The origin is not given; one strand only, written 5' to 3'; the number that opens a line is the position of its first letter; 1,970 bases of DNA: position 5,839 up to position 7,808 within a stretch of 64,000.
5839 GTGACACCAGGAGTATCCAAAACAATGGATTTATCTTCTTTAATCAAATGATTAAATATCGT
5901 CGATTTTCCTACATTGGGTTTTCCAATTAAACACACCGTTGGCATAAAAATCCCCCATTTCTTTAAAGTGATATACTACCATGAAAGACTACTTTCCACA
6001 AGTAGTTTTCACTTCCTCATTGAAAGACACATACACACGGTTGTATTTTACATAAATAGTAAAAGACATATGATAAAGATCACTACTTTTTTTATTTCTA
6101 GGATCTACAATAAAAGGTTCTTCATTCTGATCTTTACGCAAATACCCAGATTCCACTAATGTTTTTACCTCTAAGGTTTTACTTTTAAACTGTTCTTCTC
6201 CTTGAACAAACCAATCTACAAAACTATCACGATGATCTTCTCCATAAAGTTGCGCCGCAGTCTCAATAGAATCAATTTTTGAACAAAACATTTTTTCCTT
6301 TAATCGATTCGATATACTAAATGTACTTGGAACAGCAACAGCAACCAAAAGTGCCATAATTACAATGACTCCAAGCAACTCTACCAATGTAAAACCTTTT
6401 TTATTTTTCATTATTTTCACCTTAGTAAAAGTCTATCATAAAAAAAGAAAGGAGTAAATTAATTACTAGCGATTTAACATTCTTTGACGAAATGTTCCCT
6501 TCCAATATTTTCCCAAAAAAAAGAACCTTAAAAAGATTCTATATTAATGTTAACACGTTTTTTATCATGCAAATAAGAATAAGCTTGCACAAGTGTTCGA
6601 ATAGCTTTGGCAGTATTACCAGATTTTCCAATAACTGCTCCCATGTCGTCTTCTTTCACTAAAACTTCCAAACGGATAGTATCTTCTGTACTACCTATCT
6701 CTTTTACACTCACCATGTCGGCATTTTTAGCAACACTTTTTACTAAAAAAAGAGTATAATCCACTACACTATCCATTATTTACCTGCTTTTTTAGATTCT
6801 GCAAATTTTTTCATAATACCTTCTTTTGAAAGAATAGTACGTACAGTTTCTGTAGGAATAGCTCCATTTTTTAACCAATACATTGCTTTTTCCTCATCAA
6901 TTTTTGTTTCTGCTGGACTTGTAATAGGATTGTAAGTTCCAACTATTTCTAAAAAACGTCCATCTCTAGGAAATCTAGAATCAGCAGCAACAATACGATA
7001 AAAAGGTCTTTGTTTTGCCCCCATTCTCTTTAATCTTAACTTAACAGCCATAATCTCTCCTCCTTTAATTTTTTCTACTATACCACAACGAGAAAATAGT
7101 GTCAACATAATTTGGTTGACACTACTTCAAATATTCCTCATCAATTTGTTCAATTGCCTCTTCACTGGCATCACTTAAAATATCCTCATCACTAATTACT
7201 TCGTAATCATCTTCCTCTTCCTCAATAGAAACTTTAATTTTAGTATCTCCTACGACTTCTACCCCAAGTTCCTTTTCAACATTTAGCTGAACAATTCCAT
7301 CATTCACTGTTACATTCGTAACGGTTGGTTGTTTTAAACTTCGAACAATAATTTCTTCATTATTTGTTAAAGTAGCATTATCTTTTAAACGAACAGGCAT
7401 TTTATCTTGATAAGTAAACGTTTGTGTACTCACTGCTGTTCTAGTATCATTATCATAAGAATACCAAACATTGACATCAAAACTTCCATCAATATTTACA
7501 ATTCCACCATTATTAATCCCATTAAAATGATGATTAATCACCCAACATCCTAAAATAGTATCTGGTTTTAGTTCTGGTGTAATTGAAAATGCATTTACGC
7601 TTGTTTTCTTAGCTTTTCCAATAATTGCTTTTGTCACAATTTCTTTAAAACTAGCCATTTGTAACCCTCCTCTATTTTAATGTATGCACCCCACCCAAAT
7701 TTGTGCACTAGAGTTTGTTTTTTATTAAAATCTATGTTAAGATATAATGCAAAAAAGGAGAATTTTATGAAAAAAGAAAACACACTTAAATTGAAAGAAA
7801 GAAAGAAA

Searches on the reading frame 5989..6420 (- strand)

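Call 45: search_protein_families(library=pfam, proteins=[window:5989-6420:-], max_evalue=0.01)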
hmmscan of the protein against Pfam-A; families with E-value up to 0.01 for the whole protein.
window:5989-6420:- (143 aa): 1 family
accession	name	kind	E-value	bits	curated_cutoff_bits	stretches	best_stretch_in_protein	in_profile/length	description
PF07963.17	N_methyl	-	2.8e-08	33.4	21.2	1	4-29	1-26/27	Prokaryotic N-terminal methylation motif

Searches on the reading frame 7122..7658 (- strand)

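Call 7: search_protein_families(library=pfam, proteins=[window:7122-7658:-], max_evalue=0.01)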
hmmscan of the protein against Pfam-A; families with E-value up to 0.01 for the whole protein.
window:7122-7658:- (178 aa): 1 family
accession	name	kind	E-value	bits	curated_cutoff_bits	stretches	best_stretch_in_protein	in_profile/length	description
PF10628.14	CotE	-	1e-47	162.4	25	1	4-177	2-175/177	Outer spore coat protein E (CotE)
